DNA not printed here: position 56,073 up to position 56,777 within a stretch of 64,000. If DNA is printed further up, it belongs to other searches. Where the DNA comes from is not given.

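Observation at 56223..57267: Two-gene module: DUF6884-like protein translationally coupled to a GIY-YIG nuclease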

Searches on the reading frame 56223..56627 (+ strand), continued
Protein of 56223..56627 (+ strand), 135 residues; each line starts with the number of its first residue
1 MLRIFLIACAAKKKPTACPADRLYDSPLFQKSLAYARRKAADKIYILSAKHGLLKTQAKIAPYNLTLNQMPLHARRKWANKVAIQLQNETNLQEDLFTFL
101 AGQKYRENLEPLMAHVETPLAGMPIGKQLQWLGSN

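Call 82: search_protein_families(library=pfam, proteins=[L258:2354-3508:+, L251:3180-4001:+, L253:2553-3374:+, L235:5080-5961:+, L220:4497-5195:+, L228:2428-3096:+, L239:515-1606:+, L186:3509-5002:+, L212:3536-5068:+, L239:1609-2787:+], max_evalue=0.001)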
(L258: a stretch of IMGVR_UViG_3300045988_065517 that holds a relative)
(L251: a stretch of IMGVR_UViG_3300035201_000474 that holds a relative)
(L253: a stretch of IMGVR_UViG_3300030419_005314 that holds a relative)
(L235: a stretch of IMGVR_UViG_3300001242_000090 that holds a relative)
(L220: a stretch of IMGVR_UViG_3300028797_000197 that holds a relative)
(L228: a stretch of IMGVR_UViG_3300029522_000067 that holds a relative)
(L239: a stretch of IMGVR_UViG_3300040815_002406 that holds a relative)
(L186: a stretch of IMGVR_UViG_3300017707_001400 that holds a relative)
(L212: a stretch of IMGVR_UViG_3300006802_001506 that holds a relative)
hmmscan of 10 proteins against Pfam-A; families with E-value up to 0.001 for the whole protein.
L258:2354-3508:+ (385 aa): 0 families

L251:3180-4001:+ (274 aa): 3 families
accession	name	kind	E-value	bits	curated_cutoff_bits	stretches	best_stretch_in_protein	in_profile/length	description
PF06508.19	QueC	-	8.4e-37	127.1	22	1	3-203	1-184/210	Queuosine biosynthesis protein QueC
PF00764.25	Arginosuc_synth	-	0.00011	22.7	27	1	3-45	1-45/162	Arginosuccinate synthase N-terminal HUP domain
PF01171.26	ATP_bind_3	-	0.00091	19.4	27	0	4-39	2-41/182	PP-loop family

L253:2553-3374:+ (274 aa): 1 family
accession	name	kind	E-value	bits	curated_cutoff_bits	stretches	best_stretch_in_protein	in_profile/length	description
PF04055.27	Radical_SAM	-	4e-05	24.3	29.5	1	55-139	2-88/166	Radical SAM superfamily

L235:5080-5961:+ (294 aa): 1 family
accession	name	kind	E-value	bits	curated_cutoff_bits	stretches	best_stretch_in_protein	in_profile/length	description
PF01227.27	GTP_cyclohydroI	-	2.4e-68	229.5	27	1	121-292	6-178/179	GTP cyclohydrolase I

L220:4497-5195:+ (233 aa): 1 family
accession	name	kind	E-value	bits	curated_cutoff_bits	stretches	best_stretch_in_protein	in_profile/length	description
PF02592.20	Vut_1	-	1.5e-26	94.1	27.2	1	38-201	1-149/152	Putative vitamin uptake transporter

L228:2428-3096:+ (223 aa): 0 families

L239:515-1606:+ (364 aa): 0 families

L186:3509-5002:+ (498 aa): 3 families
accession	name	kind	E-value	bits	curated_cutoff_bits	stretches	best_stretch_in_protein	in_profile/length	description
PF21818.3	DUF6884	-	3.5e-42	144.2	30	1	165-296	1-135/135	Family of unknown function (DUF6884)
PF14550.11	Peptidase_S78_2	-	3.1e-18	66.4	24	1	361-482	8-121/126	Putative phage serine protease XkdF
PF03883.20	H2O2_YaaD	-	2e-05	24.7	29.6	1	192-283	91-187/236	Peroxide stress protein YaaA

L212:3536-5068:+ (511 aa): 2 families
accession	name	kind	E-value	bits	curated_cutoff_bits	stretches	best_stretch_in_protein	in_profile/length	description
PF21818.3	DUF6884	-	2.6e-36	125.2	30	1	156-286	1-134/135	Family of unknown function (DUF6884)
PF14550.11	Peptidase_S78_2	-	2.2e-11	44.3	24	1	381-501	10-120/126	Putative phage serine protease XkdF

L239:1609-2787:+ (393 aa): 2 families
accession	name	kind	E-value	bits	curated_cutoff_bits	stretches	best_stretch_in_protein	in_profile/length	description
PF09967.15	DUF2201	-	1.5e-18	67.5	26.4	1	272-379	3-111/123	VWA-like domain (DUF2201)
PF13203.12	DUF2201_N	-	5.8e-18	65.9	23.2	2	11-106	9-99/271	Putative metallopeptidase domain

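Call 83: search_protein_families(library=padloc, proteins=[L258:2354-3508:+, L228:2428-3096:+, L239:515-1606:+, L251:4004-4429:+, L253:4004-4426:+, L235:4001-4405:+, L258:3998-4411:+, L220:3968-4345:+, L188:3986-4450:+, L239:2805-3284:+], max_evalue=0.001)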
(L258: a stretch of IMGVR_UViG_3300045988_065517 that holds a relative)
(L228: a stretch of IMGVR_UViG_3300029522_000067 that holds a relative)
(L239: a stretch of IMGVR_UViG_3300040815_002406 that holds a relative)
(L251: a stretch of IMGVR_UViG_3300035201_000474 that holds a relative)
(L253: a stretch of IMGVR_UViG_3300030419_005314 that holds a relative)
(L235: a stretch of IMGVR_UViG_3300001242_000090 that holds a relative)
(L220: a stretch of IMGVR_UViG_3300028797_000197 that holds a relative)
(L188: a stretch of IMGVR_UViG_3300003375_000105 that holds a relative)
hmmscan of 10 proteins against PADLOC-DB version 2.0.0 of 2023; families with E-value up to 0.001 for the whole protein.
L258:2354-3508:+ (385 aa): 1 family
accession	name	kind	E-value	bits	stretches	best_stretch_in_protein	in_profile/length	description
PDLC02807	DpdA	-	3.4e-05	20.8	1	236-299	202-264/417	DpdA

L228:2428-3096:+ (223 aa): 0 families

L239:515-1606:+ (364 aa): 0 families

L251:4004-4429:+ (142 aa): 3 families
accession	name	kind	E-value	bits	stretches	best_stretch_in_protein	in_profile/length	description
PDLC04712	PDC-M57A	-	2.5e-42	142.5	1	2-134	3-136/138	-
PDLC02815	DpdC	-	8e-06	23.5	1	17-71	53-107/312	DpdC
PDLC02818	DpdC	-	3e-05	21.4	1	17-67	55-105/319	DpdC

L253:4004-4426:+ (141 aa): 4 families
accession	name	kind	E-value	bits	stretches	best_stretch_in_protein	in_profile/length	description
PDLC04712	PDC-M57A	-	1.2e-42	143.5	1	2-134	3-136/138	-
PDLC02815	DpdC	-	7.5e-06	23.6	1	12-70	48-106/312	DpdC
PDLC02818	DpdC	-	7.6e-05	20.1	1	16-65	54-103/319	DpdC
PDLC02813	DpdC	-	0.00049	17.5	1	15-94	48-130/310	DpdC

L235:4001-4405:+ (135 aa): 4 families
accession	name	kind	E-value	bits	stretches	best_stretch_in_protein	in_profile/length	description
PDLC04712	PDC-M57A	-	9.1e-37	124.5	1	1-129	1-136/138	-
PDLC02815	DpdC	-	1.3e-06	26.1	1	12-76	47-110/312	DpdC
PDLC02818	DpdC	-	1.3e-06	25.9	1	14-96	51-128/319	DpdC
PDLC02813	DpdC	-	0.00026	18.5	1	14-82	46-116/310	DpdC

L258:3998-4411:+ (138 aa): 3 families
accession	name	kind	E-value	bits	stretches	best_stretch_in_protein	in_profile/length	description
PDLC04712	PDC-M57A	-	2.8e-38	129.4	1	2-133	4-136/138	-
PDLC02818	DpdC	-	1.9e-08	32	1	12-74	51-112/319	DpdC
PDLC02815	DpdC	-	1.1e-06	26.3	1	11-68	48-105/312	DpdC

L220:3968-4345:+ (126 aa): 4 families
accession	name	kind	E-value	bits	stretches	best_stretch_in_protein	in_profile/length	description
PDLC04712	PDC-M57A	-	5.1e-46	154.5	1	14-124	3-113/138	-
PDLC02815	DpdC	-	5e-06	24.1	1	23-83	47-106/312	DpdC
PDLC02813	DpdC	-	2.4e-05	21.9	1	25-119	46-149/310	DpdC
PDLC02818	DpdC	-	0.00014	19.2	1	27-80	53-105/319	DpdC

L188:3986-4450:+ (155 aa): 1 family
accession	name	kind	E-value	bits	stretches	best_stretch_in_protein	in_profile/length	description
PDLC04712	PDC-M57A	-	8.7e-51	169.9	1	5-138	2-135/138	-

L239:2805-3284:+ (160 aa): 2 families
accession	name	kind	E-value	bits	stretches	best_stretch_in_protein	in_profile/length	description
PDLC04712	PDC-M57A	-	2.2e-47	158.9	1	1-140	1-136/138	-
PDLC02815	DpdC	-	8e-05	20.2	1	14-76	49-109/312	DpdC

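Call 90: find_related_loci(query=A2, collection=viral_contigs, flank=10000)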
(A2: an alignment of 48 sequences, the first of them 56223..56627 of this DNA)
Query A2 (135 aa) in viral_contigs; peptide patterns used: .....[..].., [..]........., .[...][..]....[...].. (x = any residue, [..] = any of these).
327 stretches matched a pattern; 213 encode a relative of the query (tblastn E <= 1e-3); the best 80 are kept; 80 distinct loci.
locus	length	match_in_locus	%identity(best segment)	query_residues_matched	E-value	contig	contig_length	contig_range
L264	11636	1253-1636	48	4-132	6e-34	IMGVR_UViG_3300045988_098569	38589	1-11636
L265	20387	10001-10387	47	3-131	3e-33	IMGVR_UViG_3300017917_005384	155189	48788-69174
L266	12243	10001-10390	45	4-132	4e-32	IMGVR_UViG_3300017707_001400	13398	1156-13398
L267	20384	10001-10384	47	4-132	3e-32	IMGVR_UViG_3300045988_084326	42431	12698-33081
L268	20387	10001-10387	47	3-131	2e-32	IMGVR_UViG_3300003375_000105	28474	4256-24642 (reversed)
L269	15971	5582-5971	44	4-132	3e-31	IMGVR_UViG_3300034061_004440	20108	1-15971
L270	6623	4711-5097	45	1-128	2e-31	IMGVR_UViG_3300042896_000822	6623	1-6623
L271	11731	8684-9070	45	1-128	2e-31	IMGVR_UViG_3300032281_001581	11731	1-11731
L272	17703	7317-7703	45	3-131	4e-31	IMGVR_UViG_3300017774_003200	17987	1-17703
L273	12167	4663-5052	45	1-128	4e-31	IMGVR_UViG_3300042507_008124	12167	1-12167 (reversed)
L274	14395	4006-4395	44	4-132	3e-31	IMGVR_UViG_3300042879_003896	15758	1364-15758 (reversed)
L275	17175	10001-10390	44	4-132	3e-31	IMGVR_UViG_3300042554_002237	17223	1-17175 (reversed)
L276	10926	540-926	45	3-131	4e-31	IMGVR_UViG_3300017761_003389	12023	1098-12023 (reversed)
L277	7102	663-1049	44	3-131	7e-31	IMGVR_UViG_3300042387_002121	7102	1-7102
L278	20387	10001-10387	44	3-131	7e-31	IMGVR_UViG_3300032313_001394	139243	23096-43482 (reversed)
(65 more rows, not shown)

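Call 96: search_dna_similar(query=window:56223-56627:+, collection=phages, mode=protein, max_evalue=0.00001, max_rows=60)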
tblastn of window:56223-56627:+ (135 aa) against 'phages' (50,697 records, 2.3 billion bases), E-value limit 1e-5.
Records with a match: 10; places in all: 10; records where one place covers at least 80% of the query: 10.
Best place of each record, by identity: <60% 10.
By first word of the organism name: Caulobacter 5; Microbacterium 3; Fusobacterium 1; Bradyrhizobium 1.
By host as written in the record: Caulobacter segnis CBR1 4; Microbacterium paraoxydans NWU1 3; Fusobacterium necrophorum subsp. necrophorum strain FN37 1; Caulobacter sp. CBR1 1; Bradyrhizobium diazoefficiens USDA110 1.
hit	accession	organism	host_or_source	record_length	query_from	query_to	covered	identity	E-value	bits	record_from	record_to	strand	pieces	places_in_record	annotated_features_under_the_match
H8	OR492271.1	Fusobacterium phage phiFN37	Fusobacterium necrophorum subsp. ...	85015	1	132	98%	43.2%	2e-17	82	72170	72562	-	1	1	hypothetical protein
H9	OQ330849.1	Caulobacter phage TMCBR3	Caulobacter segnis CBR1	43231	1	132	98%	42.0%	2e-16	79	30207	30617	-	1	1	hypothetical protein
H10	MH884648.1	Caulobacter phage Kronos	Caulobacter sp. CBR1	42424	1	132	98%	42.0%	6e-16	78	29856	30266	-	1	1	hypothetical protein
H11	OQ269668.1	Caulobacter phage TMCBR2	Caulobacter segnis CBR1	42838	1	132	98%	42.0%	1e-15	77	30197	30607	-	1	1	hypothetical protein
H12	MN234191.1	Microbacterium phage Naby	Microbacterium paraoxydans NWU1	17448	2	132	97%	39.1%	3e-12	68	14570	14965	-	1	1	21: hypothetical protein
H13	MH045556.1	Microbacterium phage BonaeVitae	Microbacterium paraoxydans NWU1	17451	2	132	97%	39.1%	3e-12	68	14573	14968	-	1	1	21: hypothetical protein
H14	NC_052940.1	Microbacterium phage BonaeVitae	Microbacterium paraoxydans NWU1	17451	2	132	97%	39.1%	3e-12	68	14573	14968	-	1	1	21: hypothetical protein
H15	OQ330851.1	Caulobacter phage W2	Caulobacter segnis CBR1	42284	23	132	81%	40.9%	1e-13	72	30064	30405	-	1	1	hypothetical protein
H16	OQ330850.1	Caulobacter phage TMCBR4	Caulobacter segnis CBR1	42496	23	132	81%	40.9%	1e-13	72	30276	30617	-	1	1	hypothetical protein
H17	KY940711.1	Bradyrhizobium phage BDU-MI-1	Bradyrhizobium diazoefficiens USDA110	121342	23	132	81%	37.7%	1e-12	69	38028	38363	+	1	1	hypothetical protein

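Call 97: get_annotated_region(hit=H8, flank=6000)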
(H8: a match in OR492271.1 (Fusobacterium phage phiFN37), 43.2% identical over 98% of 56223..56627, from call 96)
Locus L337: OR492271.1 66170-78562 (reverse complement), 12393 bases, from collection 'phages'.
description: Fusobacterium phage phiFN37, complete genome.
organism: Fusobacterium phage phiFN37 (NCBI taxid 3079567)
taxonomy: Viruses
host: Fusobacterium necrophorum subsp. necrophorum strain FN37; source: -; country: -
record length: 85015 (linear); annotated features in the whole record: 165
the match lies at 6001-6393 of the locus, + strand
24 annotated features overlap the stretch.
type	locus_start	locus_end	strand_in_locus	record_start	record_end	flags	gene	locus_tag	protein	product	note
CDS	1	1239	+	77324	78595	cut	-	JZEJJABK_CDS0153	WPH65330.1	phosphoadenosine phosphosulfate reductase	moron; auxiliary metabolic gene and host takeover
CDS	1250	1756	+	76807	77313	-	-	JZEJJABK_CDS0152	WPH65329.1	ParB-like partition protein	DNA; RNA and nucleotide metabolism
CDS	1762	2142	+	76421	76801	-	-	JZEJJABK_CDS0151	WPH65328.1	hypothetical protein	unknown function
CDS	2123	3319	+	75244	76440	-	-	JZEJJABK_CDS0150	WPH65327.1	DNA helicase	DNA; RNA and nucleotide metabolism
CDS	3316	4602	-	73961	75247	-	-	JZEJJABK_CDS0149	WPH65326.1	hypothetical protein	unknown function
CDS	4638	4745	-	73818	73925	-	-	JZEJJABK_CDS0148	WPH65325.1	hypothetical protein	unknown function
CDS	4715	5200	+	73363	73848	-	-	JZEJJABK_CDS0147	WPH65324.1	ParB-like partition protein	DNA; RNA and nucleotide metabolism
CDS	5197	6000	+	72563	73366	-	-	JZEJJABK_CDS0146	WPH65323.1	queuine tRNA-ribosyltransferase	moron; auxiliary metabolic gene and host takeover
CDS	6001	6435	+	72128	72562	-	-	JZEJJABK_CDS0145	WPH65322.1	hypothetical protein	unknown function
CDS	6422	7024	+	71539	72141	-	-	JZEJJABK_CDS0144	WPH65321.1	queosine precursor transporter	transmembrane transporter activity; queosine salvage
CDS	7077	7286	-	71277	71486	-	-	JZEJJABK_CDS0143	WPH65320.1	hypothetical protein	unknown function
CDS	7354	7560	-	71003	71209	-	-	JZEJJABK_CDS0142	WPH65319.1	hypothetical protein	unknown function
CDS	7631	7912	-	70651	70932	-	-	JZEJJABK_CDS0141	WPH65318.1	hypothetical protein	unknown function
CDS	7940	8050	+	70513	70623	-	-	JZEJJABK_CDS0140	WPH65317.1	hypothetical protein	unknown function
CDS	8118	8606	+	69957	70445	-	-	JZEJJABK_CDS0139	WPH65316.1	ParB-like partition protein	DNA; RNA and nucleotide metabolism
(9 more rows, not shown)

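Call 98: get_annotated_region(hit=H10, flank=6000)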
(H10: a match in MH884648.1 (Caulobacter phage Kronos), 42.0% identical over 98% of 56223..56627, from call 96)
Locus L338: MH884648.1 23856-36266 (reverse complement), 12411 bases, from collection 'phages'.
description: Caulobacter phage Kronos, complete genome.
organism: Caulobacter phage Kronos (NCBI taxid 2340873)
taxonomy: Viruses; Duplodnaviria; Heunggongvirae; Uroviricota; Caudoviricetes
host: Caulobacter sp. CBR1; source: -; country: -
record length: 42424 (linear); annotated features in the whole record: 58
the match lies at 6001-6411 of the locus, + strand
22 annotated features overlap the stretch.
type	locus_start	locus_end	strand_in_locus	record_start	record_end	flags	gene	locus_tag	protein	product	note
CDS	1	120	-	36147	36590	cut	-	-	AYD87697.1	hypothetical protein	-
CDS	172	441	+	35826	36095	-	-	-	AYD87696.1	hypothetical protein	-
CDS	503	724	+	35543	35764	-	-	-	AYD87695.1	hypothetical protein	-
CDS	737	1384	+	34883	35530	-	-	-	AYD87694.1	hypothetical protein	-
CDS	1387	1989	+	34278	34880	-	-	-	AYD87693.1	hypothetical protein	-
CDS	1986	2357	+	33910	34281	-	-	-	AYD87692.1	hypothetical protein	-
CDS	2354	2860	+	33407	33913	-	-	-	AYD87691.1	hypothetical protein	-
CDS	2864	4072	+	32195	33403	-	-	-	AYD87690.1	hypothetical protein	-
CDS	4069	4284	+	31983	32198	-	-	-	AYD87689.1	hypothetical protein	-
CDS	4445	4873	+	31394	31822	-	-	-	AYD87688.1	hypothetical protein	DUF2303 protein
CDS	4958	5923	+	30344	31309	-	-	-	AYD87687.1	hypothetical protein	-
CDS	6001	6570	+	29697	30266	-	-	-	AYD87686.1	hypothetical protein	-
CDS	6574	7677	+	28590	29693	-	-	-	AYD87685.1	hypothetical protein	-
CDS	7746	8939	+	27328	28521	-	-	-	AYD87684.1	hypothetical protein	-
CDS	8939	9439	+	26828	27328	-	-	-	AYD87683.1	hypothetical protein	-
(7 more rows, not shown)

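Call 99: get_annotated_region(hit=H17, flank=6000)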
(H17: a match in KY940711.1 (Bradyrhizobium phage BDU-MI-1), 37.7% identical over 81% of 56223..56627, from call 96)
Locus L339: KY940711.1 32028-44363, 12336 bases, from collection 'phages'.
description: Bradyrhizobium phage BDU-MI-1, complete genome.
organism: Bradyrhizobium phage BDU-MI-1 (NCBI taxid 1983459)
taxonomy: Viruses; Duplodnaviria; Heunggongvirae; Uroviricota; Caudoviricetes
host: Bradyrhizobium diazoefficiens USDA110; source: -; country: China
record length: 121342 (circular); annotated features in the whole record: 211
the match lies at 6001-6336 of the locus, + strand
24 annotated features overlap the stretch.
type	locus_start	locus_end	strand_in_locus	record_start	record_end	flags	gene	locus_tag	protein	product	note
CDS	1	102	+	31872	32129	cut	-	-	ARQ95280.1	hypothetical protein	-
CDS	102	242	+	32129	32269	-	-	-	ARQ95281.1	hypothetical protein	-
CDS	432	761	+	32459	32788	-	-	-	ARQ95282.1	hypothetical protein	-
CDS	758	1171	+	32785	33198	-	-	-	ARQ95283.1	hypothetical protein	-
CDS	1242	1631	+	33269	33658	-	-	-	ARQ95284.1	hypothetical protein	-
CDS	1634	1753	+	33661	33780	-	-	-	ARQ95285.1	hypothetical protein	-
CDS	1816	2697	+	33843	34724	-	-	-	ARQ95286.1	hypothetical protein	-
CDS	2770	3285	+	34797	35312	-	-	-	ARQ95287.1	hypothetical protein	-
CDS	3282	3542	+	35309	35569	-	-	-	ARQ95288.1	hypothetical protein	-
CDS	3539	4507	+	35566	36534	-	-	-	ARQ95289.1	hypothetical protein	-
CDS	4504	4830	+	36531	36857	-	-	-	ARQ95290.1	hypothetical protein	-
CDS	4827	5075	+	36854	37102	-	-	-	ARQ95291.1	hypothetical protein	-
CDS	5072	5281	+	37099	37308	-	-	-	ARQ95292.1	hypothetical protein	-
CDS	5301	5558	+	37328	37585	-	-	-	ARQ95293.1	hypothetical protein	-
CDS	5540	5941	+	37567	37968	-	-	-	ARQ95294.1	hypothetical protein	-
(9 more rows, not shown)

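Call 100: search_solved_structures(query=L258:2354-3508:+, max_evalue=1)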
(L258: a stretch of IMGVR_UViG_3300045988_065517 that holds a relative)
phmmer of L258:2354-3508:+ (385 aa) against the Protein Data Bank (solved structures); distinct sequences matched with E-value up to 1: 0.

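Call 101: search_solved_structures(query=L337:5197-5997:+, max_evalue=1)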
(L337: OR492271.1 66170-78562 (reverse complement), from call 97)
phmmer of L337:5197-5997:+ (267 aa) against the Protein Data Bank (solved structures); distinct sequences matched with E-value up to 1: 0.

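Call 102: search_solved_structures(query=L338:6574-7674:+, max_evalue=1)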
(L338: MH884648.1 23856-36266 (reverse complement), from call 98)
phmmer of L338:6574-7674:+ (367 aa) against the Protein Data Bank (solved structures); distinct sequences matched with E-value up to 1: 0.

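Call 103: search_protein_families(library=phrogs, proteins=[L258:2354-3508:+, L251:4429-5238:+, L338:6574-7674:+, L338:4958-5920:+, L239:515-1606:+, L185:4698-5693:+, L192:1756-2937:+, L227:4782-5588:+, L228:2428-3096:+, L237:5219-6859:+], max_evalue=0.00001)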
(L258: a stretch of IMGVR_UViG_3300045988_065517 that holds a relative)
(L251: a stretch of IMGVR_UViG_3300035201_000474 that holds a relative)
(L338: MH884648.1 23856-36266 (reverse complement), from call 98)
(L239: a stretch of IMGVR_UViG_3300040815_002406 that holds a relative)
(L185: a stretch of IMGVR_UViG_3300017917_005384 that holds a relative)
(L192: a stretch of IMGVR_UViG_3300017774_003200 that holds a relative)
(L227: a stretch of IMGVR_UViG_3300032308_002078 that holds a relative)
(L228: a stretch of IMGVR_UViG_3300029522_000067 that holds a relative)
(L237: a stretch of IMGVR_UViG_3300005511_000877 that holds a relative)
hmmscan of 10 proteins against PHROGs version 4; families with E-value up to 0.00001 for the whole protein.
L258:2354-3508:+ (385 aa): 2 families
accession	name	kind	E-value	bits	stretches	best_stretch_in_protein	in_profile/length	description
phrog_887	-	moron, auxiliary metabolic gene and host takeover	7.5e-49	168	1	79-373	3-283/509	queuine tRNA-ribosyltransferase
phrog_7068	-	moron, auxiliary metabolic gene and host takeover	2.9e-12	47.3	1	103-296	6-171/346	queuine tRNA-ribosyltransferase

L251:4429-5238:+ (270 aa): 2 families
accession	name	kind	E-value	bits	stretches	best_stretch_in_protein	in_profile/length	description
phrog_887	-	moron, auxiliary metabolic gene and host takeover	2.3e-45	156.5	1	1-264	10-301/509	queuine tRNA-ribosyltransferase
phrog_7068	-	moron, auxiliary metabolic gene and host takeover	1.6e-17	64.6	1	22-211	6-193/346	queuine tRNA-ribosyltransferase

L338:6574-7674:+ (367 aa): 2 families
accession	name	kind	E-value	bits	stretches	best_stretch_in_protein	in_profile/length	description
phrog_21667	-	unknown function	9.9e-21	75.6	1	120-339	30-190/218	-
phrog_12127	-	unknown function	3.3e-14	54.2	1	260-347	303-391/414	-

L338:4958-5920:+ (321 aa): 1 family
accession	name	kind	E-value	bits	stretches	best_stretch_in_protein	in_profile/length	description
phrog_210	-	unknown function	3.4e-43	148.9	1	76-310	47-268/274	-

L239:515-1606:+ (364 aa): 0 families

L185:4698-5693:+ (332 aa): 0 families

L192:1756-2937:+ (394 aa): 3 families
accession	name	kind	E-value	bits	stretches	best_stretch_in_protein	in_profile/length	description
phrog_1297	-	other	3.1e-32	112.9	1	38-330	26-299/356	ATPase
phrog_168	-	DNA, RNA and nucleotide metabolism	1.6e-06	29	1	29-233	36-184/314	clamp loader of DNA polymerase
phrog_249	-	moron, auxiliary metabolic gene and host takeover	1.7e-06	28.6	0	37-82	127-172/380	porphyrin biosynthesis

L227:4782-5588:+ (269 aa): 3 families
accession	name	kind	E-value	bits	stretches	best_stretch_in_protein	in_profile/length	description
phrog_12094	-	unknown function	5.1e-42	144.9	1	4-265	13-273/281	-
phrog_1221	-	unknown function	2.8e-09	37.5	1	80-253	150-333/355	-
phrog_1362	-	unknown function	4.8e-06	26.9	1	84-153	207-272/391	-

L228:2428-3096:+ (223 aa): 3 families
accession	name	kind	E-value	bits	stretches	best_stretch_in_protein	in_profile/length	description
phrog_17622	-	unknown function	7.4e-38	131.1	1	26-177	7-148/222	-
phrog_940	-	DNA, RNA and nucleotide metabolism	1.9e-13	51.4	1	36-185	10-149/388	nuclease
phrog_620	-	DNA, RNA and nucleotide metabolism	8.9e-11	43.3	1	38-207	15-160/217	ParB-like partition protein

L237:5219-6859:+ (547 aa): 0 families
